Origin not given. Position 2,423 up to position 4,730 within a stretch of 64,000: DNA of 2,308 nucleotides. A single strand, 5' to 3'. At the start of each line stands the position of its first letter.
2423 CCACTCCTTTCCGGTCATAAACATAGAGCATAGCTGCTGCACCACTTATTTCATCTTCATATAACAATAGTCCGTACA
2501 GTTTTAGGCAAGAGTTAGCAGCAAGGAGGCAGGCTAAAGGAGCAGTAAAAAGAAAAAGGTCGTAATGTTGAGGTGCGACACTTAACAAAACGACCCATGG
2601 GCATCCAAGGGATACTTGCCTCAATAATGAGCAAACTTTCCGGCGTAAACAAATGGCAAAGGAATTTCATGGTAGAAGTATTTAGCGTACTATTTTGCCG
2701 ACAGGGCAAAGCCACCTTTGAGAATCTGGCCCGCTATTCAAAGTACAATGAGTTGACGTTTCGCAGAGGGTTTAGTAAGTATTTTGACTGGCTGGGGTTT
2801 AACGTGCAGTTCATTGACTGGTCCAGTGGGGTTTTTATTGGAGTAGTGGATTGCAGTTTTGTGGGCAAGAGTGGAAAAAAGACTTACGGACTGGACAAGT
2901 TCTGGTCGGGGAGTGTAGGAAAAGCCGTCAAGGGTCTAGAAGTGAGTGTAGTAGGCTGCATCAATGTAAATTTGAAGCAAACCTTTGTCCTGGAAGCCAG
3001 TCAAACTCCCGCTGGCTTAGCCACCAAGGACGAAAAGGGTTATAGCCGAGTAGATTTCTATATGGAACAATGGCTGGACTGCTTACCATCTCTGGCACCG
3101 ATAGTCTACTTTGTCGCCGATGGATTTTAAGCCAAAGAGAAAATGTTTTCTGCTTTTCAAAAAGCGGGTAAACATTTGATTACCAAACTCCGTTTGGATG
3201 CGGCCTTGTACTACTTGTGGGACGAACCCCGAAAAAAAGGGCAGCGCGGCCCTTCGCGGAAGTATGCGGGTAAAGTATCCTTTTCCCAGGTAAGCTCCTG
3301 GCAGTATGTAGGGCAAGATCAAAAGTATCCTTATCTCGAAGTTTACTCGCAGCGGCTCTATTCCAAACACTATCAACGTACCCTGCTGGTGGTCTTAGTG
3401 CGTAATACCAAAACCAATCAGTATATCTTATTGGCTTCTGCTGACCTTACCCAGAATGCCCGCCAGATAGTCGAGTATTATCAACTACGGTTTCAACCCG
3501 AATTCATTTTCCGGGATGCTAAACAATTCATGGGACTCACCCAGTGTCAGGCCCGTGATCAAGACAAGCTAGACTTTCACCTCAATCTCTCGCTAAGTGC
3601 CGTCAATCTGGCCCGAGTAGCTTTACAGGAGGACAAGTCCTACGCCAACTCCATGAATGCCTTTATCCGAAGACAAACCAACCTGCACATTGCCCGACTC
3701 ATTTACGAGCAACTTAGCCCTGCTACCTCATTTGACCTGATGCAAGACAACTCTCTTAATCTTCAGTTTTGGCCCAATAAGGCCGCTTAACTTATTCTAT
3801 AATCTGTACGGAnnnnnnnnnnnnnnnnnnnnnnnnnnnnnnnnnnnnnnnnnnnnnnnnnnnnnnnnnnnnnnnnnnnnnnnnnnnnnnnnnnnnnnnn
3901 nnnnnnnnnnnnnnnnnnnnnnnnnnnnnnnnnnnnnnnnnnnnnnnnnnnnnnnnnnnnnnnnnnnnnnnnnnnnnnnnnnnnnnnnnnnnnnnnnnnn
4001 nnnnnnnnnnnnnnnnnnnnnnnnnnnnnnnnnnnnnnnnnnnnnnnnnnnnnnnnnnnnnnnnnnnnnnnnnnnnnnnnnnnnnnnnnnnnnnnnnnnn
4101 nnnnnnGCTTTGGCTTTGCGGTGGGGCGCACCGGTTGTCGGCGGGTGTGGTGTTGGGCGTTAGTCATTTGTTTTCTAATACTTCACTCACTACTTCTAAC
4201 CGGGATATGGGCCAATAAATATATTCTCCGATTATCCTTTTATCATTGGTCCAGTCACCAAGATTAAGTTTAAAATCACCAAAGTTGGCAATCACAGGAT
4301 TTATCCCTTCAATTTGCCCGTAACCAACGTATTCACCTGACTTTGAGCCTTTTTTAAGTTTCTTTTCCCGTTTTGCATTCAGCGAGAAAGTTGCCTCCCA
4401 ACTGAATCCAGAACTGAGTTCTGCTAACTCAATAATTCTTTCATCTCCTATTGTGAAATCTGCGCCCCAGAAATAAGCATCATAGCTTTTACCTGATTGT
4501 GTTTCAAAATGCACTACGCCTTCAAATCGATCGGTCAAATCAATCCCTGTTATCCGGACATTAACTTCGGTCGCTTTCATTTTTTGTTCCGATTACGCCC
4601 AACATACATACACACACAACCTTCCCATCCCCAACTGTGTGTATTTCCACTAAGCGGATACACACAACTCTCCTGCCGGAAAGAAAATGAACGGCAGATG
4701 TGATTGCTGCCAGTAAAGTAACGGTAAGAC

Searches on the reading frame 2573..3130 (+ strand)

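Call 97: search_protein_families(library=pfam, proteins=[window:2573-3130:+], max_evalue=0.1)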
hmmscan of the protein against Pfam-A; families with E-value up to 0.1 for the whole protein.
window:2573-3130:+ (185 aa): 1 family
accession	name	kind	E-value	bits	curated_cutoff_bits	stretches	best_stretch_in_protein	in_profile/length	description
PF13546.12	DDE_5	-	0.00014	22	27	1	32-128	15-118/272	DDE superfamily endonuclease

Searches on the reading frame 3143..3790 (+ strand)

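Call 97: search_protein_families(library=pfam, proteins=[window:3143-3790:+], max_evalue=0.1)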
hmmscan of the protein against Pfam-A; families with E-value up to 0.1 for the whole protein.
window:3143-3790:+ (215 aa): 2 families
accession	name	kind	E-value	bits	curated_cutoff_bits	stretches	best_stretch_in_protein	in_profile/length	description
PF01609.27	DDE_Tnp_1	-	4.8e-05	23.7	23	1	62-156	139-200/200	Transposase DDE domain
PF13751.12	DDE_Tnp_1_6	-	0.014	16.1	25.1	1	98-159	62-124/125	Transposase DDE domain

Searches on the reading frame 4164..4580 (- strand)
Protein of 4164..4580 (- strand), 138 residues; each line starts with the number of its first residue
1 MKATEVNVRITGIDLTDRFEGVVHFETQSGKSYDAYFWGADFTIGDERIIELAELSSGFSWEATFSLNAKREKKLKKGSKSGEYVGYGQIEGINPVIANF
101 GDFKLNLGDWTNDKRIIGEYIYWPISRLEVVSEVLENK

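Call 97: search_protein_families(library=pfam, proteins=[window:4164-4580:-], max_evalue=0.1)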
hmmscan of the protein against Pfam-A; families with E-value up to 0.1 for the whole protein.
window:4164-4580:- (138 aa): 0 families
